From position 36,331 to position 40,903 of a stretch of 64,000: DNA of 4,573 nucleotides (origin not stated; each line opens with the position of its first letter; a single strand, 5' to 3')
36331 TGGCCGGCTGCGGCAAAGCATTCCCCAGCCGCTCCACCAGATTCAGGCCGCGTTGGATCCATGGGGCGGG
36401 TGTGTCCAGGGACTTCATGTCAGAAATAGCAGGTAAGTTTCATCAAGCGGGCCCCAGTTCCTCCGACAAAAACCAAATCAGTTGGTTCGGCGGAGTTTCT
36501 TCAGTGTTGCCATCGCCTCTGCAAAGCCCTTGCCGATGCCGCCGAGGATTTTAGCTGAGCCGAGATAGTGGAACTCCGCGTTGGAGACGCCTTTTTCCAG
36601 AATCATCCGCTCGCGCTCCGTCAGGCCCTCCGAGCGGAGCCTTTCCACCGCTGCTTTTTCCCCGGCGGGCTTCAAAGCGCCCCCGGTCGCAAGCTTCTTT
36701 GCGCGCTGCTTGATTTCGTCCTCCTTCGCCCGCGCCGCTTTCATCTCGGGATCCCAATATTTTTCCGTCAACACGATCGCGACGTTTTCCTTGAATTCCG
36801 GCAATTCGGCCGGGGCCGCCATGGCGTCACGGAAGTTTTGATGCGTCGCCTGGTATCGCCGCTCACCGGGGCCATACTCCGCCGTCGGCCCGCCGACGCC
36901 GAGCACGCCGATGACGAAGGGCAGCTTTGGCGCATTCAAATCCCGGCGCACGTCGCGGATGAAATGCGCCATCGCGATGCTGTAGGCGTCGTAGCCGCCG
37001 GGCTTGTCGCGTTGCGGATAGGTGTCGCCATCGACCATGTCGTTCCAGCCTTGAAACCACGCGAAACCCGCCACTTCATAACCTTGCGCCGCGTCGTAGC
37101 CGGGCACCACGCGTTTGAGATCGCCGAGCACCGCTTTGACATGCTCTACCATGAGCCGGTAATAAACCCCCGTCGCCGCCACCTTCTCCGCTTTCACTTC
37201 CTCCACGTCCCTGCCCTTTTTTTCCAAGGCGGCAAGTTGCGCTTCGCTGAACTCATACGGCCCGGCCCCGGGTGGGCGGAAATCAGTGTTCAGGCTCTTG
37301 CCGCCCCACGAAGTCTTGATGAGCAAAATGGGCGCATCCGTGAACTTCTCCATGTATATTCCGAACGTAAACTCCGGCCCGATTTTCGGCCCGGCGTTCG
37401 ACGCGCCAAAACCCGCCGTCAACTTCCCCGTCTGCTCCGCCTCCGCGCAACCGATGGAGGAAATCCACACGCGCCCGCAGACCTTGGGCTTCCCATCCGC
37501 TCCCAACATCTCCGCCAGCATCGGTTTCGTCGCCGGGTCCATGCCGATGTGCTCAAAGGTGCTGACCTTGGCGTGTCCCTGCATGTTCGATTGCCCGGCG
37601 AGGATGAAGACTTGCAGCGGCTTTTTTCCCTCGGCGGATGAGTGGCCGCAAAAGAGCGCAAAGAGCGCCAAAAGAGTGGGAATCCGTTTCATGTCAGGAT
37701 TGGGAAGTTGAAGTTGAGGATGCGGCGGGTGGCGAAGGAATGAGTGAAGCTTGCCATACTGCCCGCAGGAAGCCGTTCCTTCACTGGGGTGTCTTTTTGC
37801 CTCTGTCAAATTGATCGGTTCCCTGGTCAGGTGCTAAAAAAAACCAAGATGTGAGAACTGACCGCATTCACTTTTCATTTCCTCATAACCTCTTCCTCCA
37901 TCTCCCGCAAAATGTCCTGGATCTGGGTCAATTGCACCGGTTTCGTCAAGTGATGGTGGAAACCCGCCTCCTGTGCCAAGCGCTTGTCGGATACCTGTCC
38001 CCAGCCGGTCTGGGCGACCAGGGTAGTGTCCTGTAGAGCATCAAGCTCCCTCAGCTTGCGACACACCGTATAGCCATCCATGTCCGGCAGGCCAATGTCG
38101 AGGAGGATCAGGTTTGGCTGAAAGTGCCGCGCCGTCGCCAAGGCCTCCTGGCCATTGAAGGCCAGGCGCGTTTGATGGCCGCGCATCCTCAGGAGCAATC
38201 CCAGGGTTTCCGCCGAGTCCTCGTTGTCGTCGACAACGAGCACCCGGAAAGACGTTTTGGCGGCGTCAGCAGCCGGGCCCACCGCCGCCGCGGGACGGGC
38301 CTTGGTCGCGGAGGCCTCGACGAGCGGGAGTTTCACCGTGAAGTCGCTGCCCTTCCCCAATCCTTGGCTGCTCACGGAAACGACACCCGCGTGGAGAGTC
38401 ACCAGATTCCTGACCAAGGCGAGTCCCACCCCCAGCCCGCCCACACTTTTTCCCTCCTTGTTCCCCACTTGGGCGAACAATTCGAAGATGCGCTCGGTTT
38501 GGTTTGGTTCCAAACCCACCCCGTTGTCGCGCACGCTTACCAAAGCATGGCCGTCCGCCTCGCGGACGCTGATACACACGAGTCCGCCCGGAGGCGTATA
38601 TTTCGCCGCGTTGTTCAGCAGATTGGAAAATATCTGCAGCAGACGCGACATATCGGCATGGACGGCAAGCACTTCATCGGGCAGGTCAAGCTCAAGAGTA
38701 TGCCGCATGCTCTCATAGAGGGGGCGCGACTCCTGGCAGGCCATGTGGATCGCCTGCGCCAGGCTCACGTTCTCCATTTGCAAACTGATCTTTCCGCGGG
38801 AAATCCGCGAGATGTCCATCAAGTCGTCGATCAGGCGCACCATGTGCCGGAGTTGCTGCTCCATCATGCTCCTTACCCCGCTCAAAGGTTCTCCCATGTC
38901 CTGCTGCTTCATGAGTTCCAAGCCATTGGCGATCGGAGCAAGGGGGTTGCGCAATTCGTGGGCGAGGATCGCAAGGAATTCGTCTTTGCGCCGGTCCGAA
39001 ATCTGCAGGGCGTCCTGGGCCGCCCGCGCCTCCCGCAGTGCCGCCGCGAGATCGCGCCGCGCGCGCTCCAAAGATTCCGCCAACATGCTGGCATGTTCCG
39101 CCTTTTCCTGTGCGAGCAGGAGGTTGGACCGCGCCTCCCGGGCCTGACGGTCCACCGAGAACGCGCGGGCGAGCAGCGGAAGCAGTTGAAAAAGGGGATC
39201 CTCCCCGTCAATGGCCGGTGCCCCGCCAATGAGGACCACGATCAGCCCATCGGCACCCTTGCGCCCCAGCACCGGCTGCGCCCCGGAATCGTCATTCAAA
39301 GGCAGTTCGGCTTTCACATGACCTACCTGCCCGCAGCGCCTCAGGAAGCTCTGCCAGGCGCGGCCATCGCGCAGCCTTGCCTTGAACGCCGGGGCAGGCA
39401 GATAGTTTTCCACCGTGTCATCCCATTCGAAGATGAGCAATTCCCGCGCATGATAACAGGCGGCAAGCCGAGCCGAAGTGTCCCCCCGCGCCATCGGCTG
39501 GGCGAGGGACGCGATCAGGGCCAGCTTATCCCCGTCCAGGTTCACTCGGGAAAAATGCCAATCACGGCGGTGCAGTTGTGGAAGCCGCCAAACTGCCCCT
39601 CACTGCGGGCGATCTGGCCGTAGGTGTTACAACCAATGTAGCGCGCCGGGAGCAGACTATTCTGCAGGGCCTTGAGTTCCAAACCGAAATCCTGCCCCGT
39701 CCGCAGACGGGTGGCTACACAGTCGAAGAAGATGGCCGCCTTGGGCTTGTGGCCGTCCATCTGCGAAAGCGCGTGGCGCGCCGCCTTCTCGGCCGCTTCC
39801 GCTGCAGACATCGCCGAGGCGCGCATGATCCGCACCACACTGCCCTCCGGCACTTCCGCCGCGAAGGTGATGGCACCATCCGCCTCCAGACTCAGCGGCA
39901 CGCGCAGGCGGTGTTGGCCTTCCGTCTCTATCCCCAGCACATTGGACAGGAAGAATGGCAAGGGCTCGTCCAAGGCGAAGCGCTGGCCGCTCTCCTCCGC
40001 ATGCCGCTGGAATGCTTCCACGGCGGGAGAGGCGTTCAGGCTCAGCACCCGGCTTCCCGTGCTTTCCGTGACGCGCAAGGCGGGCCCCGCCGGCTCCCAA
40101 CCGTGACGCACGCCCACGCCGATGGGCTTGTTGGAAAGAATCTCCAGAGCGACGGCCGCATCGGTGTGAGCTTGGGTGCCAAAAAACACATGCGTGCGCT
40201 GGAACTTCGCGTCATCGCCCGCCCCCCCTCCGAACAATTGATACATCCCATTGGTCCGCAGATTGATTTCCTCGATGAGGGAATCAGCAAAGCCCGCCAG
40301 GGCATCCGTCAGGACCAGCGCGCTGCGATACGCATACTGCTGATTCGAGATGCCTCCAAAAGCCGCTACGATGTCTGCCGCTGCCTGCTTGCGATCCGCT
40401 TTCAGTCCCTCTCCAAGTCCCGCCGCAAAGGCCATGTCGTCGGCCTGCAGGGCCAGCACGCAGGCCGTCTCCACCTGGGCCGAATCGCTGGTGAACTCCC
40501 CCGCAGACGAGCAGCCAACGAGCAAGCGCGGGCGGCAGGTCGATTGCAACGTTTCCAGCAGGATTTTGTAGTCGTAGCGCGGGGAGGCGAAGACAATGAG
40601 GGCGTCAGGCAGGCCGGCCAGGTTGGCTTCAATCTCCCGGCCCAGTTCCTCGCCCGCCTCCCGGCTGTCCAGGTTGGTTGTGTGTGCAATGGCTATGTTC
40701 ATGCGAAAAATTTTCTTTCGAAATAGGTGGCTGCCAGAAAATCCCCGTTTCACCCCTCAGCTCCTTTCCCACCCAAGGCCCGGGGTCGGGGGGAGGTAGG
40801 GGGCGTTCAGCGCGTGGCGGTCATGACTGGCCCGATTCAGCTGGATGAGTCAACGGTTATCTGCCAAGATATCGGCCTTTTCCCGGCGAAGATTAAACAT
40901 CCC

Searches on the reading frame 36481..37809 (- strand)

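Call 90: search_protein_families(library=pfam, proteins=[window:36481-37809:-], max_evalue=0.0001)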
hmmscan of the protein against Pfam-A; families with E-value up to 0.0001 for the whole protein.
window:36481-37809:- (443 aa): 1 family
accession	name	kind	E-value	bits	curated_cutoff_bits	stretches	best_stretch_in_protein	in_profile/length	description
PF03629.24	SASA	-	9.4e-19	68.3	24.8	1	65-306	2-171/226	Carbohydrate esterase, sialic acid-specific acetylesterase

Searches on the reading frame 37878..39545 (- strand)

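Call 90: search_protein_families(library=pfam, proteins=[window:37878-39545:-], max_evalue=0.0001)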
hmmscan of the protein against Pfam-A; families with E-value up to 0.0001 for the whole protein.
window:37878-39545:- (556 aa): 3 families
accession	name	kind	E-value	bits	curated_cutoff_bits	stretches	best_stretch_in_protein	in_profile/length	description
PF02518.31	HATPase_c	-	4.4e-25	88.7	26.4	1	298-408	2-109/111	Histidine kinase-, DNA gyrase B-, and HSP90-like ATPase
PF00072.30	Response_reg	-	6.5e-21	75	30.2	1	435-546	1-110/111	Response regulator receiver domain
PF00512.31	HisKA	-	3.2e-13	50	26.9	1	187-250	2-65/66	His Kinase A (phospho-acceptor) domain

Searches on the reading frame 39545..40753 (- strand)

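Call 90: search_protein_families(library=pfam, proteins=[window:39545-40753:-], max_evalue=0.0001)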
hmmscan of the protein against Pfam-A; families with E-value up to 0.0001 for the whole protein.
window:39545-40753:- (403 aa): 2 families
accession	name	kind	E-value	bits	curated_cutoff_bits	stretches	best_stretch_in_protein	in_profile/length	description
PF08495.15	FIST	-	5.5e-40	137.7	23.2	1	51-241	2-188/189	FIST N domain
PF10442.14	FIST_C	-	3.2e-22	79.5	28.5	1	263-383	15-131/131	FIST C domain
